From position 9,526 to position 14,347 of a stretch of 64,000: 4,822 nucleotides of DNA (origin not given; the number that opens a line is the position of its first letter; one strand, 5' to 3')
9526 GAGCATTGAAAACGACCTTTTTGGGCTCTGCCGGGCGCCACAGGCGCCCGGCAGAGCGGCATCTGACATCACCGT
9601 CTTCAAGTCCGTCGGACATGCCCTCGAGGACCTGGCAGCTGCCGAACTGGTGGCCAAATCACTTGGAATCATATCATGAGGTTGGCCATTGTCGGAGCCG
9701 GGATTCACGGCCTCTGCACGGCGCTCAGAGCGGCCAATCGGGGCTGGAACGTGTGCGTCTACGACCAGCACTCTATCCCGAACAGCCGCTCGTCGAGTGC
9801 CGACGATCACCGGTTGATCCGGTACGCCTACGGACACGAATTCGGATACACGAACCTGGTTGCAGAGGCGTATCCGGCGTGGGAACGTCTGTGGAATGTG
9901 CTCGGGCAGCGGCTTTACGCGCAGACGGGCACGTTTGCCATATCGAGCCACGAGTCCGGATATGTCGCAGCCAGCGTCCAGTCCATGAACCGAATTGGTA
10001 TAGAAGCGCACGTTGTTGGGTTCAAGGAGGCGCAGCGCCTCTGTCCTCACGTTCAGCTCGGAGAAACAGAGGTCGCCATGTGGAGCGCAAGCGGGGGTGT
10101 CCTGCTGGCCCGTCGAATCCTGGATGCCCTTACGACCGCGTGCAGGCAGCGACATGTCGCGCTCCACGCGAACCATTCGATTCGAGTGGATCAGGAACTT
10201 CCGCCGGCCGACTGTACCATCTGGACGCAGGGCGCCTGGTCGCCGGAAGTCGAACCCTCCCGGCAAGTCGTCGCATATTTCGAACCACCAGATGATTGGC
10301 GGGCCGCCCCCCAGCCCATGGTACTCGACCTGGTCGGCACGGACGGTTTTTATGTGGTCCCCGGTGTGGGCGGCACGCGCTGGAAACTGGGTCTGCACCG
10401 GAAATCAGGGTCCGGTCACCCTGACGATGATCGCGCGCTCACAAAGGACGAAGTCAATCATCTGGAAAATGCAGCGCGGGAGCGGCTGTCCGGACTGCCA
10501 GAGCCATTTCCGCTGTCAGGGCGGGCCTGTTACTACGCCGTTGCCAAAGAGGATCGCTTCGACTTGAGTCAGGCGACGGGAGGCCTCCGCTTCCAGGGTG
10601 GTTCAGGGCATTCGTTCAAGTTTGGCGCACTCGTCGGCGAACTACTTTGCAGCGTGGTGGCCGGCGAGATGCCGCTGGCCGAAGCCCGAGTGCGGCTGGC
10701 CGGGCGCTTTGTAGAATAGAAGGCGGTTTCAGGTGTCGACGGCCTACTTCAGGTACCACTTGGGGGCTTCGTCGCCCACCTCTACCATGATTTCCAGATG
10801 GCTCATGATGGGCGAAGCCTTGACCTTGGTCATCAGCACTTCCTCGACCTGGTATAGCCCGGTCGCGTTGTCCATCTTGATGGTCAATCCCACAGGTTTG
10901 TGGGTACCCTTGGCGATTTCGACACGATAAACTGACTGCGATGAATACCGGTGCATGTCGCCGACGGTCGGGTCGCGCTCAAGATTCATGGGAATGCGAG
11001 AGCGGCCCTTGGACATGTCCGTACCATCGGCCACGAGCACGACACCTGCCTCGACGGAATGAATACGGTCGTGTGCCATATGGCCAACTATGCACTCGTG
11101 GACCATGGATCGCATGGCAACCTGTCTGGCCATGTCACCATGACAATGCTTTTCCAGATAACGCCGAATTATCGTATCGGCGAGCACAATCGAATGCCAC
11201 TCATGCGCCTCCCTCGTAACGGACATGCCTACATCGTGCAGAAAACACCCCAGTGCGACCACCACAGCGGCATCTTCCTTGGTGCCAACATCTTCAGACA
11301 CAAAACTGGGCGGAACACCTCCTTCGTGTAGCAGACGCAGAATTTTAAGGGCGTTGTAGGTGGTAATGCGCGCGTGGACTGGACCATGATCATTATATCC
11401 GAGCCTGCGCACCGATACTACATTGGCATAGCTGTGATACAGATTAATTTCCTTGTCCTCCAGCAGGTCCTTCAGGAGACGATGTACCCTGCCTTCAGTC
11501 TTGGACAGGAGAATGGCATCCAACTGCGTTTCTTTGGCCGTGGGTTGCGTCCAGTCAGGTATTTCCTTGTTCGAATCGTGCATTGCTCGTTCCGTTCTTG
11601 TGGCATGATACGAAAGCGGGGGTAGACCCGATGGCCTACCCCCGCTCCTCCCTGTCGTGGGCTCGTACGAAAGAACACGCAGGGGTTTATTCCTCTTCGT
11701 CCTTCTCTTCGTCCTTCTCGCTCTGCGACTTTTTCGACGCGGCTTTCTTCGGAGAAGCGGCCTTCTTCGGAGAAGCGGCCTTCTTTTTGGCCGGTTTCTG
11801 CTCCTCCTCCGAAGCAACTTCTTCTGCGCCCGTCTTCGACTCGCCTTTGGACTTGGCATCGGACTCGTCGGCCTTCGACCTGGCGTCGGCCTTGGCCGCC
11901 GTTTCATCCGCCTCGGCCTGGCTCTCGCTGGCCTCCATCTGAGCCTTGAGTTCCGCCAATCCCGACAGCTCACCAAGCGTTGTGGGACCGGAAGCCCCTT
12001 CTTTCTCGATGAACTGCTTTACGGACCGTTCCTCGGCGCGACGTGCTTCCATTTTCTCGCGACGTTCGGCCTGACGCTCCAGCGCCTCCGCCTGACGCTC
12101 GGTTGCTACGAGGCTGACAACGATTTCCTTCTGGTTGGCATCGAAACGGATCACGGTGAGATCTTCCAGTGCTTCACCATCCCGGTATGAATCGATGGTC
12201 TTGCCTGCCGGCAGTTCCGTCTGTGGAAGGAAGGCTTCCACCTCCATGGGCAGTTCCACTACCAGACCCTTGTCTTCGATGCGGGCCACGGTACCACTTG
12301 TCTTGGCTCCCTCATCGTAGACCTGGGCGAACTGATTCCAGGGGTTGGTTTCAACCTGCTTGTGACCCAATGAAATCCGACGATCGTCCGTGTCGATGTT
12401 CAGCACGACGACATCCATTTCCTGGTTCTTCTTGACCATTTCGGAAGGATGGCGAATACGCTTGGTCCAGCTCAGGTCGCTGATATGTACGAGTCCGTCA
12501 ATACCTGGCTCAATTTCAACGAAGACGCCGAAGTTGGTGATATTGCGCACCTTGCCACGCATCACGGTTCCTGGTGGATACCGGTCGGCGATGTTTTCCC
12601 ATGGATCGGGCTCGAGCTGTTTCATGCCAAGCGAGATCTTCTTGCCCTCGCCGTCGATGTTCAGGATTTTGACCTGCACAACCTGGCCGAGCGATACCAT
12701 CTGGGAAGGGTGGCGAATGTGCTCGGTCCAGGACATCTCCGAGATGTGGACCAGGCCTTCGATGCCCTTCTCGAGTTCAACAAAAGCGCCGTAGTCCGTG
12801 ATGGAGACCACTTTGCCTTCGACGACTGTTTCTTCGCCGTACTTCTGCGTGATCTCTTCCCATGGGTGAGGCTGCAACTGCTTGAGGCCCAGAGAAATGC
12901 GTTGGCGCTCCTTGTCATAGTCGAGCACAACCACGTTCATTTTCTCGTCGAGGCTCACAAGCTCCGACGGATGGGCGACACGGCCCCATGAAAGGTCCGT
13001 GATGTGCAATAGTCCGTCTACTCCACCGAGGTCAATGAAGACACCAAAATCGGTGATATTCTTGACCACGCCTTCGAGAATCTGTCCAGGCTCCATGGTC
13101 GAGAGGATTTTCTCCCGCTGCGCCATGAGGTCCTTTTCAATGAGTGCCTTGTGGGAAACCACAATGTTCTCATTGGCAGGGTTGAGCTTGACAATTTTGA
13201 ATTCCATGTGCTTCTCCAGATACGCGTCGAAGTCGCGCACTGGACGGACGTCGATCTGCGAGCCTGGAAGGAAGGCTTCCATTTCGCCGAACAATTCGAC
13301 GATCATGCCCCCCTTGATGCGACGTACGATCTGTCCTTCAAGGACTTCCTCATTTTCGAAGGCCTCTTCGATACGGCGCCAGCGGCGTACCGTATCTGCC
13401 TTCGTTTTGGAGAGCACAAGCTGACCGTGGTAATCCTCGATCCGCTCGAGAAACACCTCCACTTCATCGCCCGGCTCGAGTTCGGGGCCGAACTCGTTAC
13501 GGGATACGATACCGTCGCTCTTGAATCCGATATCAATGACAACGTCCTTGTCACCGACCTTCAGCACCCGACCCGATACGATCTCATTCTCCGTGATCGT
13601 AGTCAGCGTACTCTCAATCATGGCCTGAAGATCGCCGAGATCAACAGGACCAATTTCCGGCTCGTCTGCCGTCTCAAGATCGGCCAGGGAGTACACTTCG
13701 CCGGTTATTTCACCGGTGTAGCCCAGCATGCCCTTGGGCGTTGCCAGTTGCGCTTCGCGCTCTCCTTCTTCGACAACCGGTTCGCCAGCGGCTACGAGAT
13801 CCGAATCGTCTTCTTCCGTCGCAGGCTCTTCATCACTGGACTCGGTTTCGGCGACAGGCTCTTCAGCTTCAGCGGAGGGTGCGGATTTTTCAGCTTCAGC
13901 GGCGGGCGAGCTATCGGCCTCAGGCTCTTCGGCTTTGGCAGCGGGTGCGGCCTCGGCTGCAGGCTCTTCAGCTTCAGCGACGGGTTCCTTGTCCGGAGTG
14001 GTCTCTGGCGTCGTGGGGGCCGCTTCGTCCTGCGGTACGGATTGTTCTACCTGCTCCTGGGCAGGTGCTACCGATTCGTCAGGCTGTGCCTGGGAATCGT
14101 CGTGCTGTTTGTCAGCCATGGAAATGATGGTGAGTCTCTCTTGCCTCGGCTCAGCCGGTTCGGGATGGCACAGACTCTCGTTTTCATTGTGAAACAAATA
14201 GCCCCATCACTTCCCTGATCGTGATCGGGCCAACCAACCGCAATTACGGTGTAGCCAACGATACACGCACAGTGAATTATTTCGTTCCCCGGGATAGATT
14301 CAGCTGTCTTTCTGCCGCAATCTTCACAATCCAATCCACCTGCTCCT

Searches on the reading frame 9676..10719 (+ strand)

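Call 79: search_protein_families(library=pfam, proteins=[window:9676-10719:+], max_evalue=0.0001)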
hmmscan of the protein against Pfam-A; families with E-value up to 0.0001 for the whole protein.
window:9676-10719:+ (347 aa): 2 families
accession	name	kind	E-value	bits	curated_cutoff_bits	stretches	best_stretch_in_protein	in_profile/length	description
PF01266.30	DAO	-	5.8e-33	115.3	27.9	1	3-325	2-351/353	FAD dependent oxidoreductase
PF13450.12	NAD_binding_8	-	1.1e-07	32.5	21.9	1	5-74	1-66/68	NAD(P)-binding Rossmann-like domain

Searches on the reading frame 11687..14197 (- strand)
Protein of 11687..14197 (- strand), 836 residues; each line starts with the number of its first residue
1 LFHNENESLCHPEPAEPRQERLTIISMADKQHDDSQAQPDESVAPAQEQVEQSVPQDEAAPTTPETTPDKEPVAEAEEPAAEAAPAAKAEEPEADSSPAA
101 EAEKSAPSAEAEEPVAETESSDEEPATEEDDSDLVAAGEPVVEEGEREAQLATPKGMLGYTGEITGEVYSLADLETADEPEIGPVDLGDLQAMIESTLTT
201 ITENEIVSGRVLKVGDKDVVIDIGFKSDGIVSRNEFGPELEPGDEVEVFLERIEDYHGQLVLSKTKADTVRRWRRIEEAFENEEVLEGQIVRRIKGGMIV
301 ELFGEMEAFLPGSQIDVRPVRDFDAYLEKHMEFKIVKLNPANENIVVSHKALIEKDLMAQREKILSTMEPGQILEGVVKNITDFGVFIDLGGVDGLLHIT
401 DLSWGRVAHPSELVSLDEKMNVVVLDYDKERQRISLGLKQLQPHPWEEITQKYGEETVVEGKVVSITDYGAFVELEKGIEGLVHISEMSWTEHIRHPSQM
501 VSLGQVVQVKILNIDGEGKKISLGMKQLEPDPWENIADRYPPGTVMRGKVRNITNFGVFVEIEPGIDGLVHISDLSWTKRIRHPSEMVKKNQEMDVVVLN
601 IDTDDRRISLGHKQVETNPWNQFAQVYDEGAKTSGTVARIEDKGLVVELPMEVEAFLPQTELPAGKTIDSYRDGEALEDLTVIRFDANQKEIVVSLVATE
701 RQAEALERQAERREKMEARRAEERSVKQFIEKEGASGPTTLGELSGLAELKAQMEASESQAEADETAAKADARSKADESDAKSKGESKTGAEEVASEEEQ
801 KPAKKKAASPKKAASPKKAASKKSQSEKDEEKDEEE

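Call 79: search_protein_families(library=pfam, proteins=[window:11687-14197:-], max_evalue=0.0001)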
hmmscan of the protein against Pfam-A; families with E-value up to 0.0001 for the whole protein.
window:11687-14197:- (836 aa): 4 families
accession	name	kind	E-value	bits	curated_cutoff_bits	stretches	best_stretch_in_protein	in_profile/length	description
PF00575.29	S1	-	2.5e-78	258.9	22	4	454-526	3-74/74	S1 RNA binding domain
PF23459.1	S1_RRP5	-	4e-25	88.6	27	2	542-608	3-68/72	RRP5 S1 domain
PF13509.12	S1_2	-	2.7e-14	53.5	21.8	0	206-250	4-48/61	S1 domain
PF21710.3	Spt6_S1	-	1.5e-09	38.4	27.5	1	457-521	18-82/91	Spt6, S1/OB domain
